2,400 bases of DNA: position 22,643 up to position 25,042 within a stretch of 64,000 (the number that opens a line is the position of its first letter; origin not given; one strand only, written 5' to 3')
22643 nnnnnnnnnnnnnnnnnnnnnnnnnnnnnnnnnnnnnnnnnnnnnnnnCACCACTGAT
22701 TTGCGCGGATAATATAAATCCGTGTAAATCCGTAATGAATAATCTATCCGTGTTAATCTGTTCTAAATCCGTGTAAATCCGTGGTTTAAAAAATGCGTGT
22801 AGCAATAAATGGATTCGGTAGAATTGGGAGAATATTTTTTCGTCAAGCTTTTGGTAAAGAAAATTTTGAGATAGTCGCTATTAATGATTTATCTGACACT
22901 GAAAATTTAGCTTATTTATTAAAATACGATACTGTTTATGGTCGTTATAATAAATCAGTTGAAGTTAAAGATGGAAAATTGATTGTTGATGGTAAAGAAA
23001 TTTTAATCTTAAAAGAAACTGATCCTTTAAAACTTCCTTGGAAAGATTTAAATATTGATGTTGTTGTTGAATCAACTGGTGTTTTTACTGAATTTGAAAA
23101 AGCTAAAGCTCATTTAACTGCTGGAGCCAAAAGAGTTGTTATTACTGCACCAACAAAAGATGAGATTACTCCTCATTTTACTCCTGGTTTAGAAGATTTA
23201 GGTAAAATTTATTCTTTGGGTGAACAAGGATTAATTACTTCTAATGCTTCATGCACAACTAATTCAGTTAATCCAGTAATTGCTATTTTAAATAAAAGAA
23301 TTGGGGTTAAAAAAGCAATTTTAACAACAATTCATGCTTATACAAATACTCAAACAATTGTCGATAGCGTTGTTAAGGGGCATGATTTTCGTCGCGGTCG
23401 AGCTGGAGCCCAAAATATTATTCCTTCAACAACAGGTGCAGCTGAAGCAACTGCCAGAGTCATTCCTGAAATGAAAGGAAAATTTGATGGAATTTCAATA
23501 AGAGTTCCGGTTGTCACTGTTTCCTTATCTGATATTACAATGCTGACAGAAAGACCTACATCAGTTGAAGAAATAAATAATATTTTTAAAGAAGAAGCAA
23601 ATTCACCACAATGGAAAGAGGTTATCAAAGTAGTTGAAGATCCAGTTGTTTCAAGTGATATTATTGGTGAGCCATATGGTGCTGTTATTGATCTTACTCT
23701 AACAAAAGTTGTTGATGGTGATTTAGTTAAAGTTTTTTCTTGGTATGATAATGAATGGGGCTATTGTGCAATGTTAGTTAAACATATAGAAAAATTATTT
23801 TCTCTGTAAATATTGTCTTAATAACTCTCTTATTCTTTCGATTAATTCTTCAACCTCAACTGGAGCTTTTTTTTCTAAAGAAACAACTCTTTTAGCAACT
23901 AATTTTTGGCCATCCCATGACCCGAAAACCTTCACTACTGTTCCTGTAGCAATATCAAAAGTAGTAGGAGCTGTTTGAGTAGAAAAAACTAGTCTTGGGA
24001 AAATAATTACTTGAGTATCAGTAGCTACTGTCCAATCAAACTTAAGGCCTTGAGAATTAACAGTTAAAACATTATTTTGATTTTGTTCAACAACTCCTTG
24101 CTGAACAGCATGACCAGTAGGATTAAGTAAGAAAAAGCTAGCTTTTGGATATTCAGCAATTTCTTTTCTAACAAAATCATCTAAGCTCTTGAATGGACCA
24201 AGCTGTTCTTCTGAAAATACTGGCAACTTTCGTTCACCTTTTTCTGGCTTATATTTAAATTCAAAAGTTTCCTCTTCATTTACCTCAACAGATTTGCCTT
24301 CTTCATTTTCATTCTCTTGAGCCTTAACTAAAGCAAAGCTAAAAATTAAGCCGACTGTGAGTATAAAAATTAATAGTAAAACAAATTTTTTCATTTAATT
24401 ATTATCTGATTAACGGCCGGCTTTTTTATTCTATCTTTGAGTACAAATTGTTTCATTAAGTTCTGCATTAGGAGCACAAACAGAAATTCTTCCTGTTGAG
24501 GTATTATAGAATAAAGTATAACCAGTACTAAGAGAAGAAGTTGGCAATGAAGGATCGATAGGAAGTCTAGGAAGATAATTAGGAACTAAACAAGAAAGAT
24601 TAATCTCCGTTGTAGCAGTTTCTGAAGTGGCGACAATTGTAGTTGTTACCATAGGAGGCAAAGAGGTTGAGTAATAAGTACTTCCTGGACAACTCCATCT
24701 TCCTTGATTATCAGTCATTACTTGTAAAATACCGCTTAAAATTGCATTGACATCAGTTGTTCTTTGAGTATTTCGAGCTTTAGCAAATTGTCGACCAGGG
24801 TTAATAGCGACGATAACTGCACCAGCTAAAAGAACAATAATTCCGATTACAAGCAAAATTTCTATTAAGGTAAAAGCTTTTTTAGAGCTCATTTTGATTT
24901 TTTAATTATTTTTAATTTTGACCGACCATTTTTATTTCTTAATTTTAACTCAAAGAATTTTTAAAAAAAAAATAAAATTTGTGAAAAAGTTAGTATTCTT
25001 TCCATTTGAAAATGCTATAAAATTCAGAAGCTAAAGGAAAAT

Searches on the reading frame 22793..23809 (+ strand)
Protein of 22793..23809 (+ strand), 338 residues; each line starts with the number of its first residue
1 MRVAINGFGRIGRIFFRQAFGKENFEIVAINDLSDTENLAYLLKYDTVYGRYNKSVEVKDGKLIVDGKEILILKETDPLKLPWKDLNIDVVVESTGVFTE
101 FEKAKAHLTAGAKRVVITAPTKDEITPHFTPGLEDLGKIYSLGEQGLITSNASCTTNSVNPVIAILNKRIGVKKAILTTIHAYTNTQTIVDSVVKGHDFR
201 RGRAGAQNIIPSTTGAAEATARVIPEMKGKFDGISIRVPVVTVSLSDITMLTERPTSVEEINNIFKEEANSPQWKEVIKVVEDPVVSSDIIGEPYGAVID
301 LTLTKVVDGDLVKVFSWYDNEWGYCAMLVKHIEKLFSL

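Call 74: search_protein_families(library=pfam, proteins=[window:22793-23809:+], max_evalue=0.01)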
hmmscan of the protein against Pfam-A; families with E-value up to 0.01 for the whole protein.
window:22793-23809:+ (338 aa): 2 families
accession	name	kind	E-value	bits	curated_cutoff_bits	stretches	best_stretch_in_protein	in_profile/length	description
PF02800.25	Gp_dh_C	-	5.3e-53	179.3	24.4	1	161-318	3-158/158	Glyceraldehyde 3-phosphate dehydrogenase, C-terminal domain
PF00044.30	Gp_dh_N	-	7.8e-40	135.7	31.7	1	1-100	1-100/101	Glyceraldehyde 3-phosphate dehydrogenase, NAD binding domain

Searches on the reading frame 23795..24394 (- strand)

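Call 74: search_protein_families(library=pfam, proteins=[window:23795-24394:-], max_evalue=0.01)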
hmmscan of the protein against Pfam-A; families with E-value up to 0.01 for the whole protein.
window:23795-24394:- (199 aa): 1 family
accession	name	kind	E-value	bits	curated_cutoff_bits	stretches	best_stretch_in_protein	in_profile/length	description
PF18914.6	DUF5666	-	0.0073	17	27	0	99-170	1-59/60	Domain of unknown function (DUF5666)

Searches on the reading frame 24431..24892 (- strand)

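Call 74: search_protein_families(library=pfam, proteins=[window:24431-24892:-], max_evalue=0.01)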
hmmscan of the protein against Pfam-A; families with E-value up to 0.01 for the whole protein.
window:24431-24892:- (153 aa): 1 family
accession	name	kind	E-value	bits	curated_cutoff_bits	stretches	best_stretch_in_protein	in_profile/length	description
PF07963.17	N_methyl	-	0.00026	20.9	21.2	1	1-26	1-26/27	Prokaryotic N-terminal methylation motif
